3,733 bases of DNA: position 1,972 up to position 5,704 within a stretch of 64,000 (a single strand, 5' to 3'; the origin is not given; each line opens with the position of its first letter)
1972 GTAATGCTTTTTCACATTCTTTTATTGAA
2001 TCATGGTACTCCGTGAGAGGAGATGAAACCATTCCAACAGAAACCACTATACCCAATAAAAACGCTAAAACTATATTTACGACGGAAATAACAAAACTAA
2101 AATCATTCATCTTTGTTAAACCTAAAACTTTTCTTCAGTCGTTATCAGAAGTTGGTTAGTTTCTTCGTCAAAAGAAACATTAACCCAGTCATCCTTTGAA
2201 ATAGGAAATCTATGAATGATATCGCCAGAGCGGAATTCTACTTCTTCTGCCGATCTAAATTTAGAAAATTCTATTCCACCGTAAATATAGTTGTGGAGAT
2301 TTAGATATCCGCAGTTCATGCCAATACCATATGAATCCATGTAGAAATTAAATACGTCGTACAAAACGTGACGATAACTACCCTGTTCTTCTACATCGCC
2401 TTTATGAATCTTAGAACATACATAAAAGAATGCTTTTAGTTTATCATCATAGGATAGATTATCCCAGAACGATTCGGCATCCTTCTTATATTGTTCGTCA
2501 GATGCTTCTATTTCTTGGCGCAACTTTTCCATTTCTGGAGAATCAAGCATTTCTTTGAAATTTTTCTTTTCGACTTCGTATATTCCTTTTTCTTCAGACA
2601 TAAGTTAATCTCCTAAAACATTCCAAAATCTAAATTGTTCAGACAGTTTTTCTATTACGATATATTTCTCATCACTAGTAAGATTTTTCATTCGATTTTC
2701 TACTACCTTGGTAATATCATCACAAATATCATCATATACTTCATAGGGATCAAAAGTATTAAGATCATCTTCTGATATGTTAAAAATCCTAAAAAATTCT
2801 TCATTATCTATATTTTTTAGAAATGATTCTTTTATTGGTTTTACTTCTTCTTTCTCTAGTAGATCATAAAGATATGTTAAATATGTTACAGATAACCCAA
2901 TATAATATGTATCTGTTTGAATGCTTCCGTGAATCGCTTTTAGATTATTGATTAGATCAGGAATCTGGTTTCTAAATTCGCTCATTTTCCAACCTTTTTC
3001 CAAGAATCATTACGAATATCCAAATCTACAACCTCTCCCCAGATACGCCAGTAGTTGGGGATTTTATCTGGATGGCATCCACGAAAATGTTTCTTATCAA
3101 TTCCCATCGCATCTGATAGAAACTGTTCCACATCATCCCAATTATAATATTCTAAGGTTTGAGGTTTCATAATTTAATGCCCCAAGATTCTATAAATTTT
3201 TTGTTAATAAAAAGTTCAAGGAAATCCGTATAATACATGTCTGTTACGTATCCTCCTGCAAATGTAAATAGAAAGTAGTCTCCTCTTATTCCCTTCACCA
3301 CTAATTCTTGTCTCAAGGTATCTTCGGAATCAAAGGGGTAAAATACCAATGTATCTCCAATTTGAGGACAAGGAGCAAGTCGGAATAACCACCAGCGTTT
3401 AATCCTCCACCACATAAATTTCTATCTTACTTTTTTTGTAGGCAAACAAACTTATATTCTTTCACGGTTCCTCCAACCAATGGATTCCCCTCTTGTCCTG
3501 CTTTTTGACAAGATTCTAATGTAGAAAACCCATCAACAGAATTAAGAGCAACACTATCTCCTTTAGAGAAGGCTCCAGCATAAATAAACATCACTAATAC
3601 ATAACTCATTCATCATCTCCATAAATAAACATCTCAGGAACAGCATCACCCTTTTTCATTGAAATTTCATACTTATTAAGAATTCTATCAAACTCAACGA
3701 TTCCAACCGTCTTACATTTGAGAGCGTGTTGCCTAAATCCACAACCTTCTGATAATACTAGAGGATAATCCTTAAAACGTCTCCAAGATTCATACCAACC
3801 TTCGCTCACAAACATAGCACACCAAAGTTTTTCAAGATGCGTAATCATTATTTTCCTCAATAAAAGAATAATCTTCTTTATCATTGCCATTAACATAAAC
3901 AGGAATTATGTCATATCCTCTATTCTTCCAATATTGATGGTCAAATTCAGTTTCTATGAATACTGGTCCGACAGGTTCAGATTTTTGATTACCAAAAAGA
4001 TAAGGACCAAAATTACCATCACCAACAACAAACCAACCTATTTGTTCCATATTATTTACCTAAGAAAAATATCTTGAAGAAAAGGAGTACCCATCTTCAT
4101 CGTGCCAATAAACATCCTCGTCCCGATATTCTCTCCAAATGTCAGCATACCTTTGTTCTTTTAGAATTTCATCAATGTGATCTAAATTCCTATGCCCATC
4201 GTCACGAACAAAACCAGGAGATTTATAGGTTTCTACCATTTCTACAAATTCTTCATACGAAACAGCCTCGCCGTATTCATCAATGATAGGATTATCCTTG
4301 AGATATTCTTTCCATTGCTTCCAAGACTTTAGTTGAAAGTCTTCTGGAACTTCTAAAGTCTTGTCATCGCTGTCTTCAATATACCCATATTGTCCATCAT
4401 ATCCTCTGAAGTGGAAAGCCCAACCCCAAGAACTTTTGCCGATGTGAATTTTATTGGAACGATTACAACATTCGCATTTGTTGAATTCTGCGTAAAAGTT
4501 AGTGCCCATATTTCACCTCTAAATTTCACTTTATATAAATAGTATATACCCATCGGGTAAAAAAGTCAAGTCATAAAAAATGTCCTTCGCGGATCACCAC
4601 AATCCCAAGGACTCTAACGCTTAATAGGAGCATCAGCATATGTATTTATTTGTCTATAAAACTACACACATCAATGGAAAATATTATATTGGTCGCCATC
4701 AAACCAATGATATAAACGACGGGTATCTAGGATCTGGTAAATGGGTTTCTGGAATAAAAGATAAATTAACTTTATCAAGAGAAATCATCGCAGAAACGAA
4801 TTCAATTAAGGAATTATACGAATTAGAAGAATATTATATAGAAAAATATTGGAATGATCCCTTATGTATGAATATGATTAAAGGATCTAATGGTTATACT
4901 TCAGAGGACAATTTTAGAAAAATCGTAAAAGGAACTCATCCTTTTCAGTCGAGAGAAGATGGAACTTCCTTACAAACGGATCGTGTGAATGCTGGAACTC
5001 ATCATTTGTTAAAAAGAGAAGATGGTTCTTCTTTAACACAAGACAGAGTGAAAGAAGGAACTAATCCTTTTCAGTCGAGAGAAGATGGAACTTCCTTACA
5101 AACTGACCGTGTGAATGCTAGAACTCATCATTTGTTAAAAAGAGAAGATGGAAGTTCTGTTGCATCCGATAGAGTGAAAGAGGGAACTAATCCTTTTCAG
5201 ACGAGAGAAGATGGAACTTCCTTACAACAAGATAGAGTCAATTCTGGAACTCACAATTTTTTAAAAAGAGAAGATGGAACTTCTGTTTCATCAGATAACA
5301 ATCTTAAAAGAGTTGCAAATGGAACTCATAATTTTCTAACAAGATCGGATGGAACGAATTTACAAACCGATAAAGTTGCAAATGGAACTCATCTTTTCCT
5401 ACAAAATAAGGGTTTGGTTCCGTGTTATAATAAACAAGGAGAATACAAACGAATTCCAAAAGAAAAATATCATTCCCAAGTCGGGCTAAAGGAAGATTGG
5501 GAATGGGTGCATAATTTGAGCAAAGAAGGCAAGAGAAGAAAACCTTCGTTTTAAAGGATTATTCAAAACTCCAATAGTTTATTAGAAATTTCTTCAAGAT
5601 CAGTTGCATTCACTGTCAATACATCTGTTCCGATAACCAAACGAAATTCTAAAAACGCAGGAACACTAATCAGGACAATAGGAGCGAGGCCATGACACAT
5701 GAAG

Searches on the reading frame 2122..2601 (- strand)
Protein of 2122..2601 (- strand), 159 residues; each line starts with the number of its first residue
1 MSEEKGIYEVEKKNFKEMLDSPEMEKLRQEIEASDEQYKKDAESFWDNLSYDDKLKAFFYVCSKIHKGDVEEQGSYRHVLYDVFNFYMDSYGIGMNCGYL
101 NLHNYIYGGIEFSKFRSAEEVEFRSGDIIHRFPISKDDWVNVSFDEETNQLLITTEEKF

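Call 61: search_protein_families(library=pfam, alignment_id=A2, max_evalue=0.001)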
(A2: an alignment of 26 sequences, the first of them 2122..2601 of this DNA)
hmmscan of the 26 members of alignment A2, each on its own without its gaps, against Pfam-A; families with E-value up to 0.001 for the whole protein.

A. member 1, window:2122-2601:- (159 aa): 0 families

B. families by the number of members that match (of 26 scanned): 7 families
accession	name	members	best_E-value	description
PF20530.3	DUF6745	2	3.8e-07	Domain of unknown function (DUF6745)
PF04308.18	RNaseH_like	1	1.2e-17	Ribonuclease H-like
PF13671.12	AAA_33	1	3.6e-10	AAA domain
PF10544.15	T5orf172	1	1e-08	T5orf172 domain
PF13392.12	HNH_3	1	8e-08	HNH endonuclease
PF13455.12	MUG113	1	1.2e-07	Meiotically up-regulated gene 113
PF06832.18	BiPBP_C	1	0.00071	Penicillin-Binding Protein C-terminus Family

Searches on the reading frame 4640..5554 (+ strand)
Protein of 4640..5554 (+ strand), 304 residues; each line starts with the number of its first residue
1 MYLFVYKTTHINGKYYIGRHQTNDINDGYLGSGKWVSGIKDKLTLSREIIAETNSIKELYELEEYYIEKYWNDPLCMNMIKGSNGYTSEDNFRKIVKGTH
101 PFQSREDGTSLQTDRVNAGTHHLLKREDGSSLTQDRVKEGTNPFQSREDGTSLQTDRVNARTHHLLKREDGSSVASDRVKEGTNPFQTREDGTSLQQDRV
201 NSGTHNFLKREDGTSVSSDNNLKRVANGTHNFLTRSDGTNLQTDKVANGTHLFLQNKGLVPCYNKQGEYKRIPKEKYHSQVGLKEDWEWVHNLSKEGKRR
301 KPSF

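Call 10: search_protein_families(library=pfam, proteins=[window:4640-5554:+], max_evalue=0.01)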
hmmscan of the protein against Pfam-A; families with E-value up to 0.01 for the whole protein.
window:4640-5554:+ (304 aa): 1 family
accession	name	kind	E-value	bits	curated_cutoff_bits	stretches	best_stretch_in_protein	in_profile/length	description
PF07764.18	Omega_Repress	-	0.0087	16.7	33.3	0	132-169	1-38/59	Omega Transcriptional Repressor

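Call 11: search_protein_families(library=phrogs, proteins=[window:4640-5554:+], max_evalue=0.001)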
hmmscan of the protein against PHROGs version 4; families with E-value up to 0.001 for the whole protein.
window:4640-5554:+ (304 aa): 2 families
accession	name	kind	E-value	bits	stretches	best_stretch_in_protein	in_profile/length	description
phrog_314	-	DNA, RNA and nucleotide metabolism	7.3e-21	75.7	1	1-94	177-277/574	homing endonuclease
phrog_12324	-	DNA, RNA and nucleotide metabolism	1.2e-09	39.3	0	89-146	147-207/269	intron-like DNA endonuclease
